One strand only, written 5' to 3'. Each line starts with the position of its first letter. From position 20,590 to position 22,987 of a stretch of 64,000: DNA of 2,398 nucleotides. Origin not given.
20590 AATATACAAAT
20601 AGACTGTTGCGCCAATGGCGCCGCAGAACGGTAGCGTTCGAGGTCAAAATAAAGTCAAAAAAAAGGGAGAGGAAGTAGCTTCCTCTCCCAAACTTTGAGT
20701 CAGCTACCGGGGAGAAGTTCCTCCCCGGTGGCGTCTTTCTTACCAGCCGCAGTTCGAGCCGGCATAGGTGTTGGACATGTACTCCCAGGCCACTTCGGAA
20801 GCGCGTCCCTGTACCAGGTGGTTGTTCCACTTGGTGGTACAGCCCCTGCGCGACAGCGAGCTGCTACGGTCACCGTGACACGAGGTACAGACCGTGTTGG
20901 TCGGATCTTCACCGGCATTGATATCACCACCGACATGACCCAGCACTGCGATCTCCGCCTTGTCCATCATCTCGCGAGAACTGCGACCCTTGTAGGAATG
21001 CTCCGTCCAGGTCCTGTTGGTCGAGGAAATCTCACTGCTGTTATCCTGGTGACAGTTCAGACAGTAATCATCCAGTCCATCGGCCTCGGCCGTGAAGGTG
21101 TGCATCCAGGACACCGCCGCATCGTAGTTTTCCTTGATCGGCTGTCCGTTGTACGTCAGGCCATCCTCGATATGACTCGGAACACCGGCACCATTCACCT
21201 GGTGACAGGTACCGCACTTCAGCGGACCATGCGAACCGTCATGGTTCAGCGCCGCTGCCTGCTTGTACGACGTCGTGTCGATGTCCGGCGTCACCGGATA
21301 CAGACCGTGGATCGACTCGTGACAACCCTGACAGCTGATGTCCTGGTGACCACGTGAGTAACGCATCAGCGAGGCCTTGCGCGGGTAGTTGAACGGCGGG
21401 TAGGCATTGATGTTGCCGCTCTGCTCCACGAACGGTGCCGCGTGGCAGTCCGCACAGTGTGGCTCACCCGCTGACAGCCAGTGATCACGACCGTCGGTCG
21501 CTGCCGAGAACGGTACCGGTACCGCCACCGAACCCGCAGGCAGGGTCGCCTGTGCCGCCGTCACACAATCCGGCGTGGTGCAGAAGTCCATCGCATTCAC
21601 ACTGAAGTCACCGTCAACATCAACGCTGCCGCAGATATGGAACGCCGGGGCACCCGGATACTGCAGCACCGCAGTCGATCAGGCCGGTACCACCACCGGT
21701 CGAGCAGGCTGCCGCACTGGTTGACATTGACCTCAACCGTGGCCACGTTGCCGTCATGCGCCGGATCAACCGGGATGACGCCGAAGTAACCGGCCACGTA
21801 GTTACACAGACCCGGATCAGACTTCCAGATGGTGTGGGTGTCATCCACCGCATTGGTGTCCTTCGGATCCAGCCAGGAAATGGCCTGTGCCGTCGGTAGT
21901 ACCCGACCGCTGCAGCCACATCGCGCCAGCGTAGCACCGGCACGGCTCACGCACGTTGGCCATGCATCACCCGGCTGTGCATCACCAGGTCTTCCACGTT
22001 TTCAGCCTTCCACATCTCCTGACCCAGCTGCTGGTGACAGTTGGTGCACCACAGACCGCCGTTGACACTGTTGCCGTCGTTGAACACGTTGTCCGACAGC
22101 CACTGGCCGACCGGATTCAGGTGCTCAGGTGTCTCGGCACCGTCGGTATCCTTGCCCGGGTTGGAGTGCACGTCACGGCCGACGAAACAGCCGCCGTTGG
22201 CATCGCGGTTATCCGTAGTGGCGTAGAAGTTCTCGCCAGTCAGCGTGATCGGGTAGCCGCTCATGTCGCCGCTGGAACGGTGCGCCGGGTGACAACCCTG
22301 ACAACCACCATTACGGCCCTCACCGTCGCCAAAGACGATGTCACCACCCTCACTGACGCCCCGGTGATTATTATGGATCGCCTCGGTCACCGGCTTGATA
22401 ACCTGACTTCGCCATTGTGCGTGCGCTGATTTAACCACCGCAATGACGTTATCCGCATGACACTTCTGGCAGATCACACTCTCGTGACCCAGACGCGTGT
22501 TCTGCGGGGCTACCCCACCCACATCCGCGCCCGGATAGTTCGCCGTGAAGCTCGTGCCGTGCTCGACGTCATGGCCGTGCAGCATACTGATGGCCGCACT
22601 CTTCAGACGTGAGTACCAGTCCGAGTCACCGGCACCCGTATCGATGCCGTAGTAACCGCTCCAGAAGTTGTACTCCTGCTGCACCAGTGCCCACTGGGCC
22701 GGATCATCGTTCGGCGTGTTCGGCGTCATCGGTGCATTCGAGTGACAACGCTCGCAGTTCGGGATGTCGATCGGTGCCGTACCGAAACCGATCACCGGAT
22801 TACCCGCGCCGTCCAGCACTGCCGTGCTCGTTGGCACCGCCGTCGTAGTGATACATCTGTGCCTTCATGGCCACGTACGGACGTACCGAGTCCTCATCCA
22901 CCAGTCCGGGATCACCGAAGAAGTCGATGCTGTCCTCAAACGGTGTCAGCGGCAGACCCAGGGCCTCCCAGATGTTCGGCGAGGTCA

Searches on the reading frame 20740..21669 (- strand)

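Call 5: search_protein_families(library=pfam, proteins=[window:20740-21669:-], max_evalue=0.001)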
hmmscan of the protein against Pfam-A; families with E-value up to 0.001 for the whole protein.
window:20740-21669:- (309 aa): 6 families
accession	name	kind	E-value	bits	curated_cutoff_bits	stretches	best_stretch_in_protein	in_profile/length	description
PF14522.11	Cytochrome_C7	-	1.1e-07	32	24.8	0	64-157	6-67/67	Cytochrome c7 and related cytochrome c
PF02085.21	Cytochrom_CIII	-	8.9e-06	26.4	22.9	1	133-216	15-91/101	Class III cytochrome C family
PF14537.11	Cytochrom_c3_2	-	9.9e-06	26.4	25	0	71-158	8-66/79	Cytochrome c3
PF22113.1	Mtrc-MtrF_II-IV_dom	-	3.2e-05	23.9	30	0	195-273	76-132/176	Outer membrane cytochrome MtrC/MtrF-like, domains II/IV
PF13442.11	Cytochrome_CBB3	-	0.00056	20.6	27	0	250-275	3-30/68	Cytochrome C oxidase, cbb3-type, subunit III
PF09699.15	Paired_CXXCH_1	-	0.00093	19.3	20.6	0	256-267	27-38/41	Doubled CXXCH motif (Paired_CXXCH_1)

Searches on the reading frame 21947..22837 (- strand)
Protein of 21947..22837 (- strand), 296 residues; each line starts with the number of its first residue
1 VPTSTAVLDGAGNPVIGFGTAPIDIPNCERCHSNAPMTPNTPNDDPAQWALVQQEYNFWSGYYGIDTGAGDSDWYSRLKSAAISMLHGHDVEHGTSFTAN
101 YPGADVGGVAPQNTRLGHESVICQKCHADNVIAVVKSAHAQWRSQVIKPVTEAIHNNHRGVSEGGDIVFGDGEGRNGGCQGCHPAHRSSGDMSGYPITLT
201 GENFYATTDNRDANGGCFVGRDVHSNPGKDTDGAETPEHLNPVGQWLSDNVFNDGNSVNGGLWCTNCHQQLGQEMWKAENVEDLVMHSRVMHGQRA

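Call 5: search_protein_families(library=pfam, proteins=[window:21947-22837:-], max_evalue=0.001)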
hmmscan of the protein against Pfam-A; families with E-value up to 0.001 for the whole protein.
window:21947-22837:- (296 aa): 2 families
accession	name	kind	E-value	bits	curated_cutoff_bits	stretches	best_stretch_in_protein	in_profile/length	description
PF14522.11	Cytochrome_C7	-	7.9e-06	26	24.8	0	119-186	12-51/67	Cytochrome c7 and related cytochrome c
PF22113.1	Mtrc-MtrF_II-IV_dom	-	0.00024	21.1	30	0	121-193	29-99/176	Outer membrane cytochrome MtrC/MtrF-like, domains II/IV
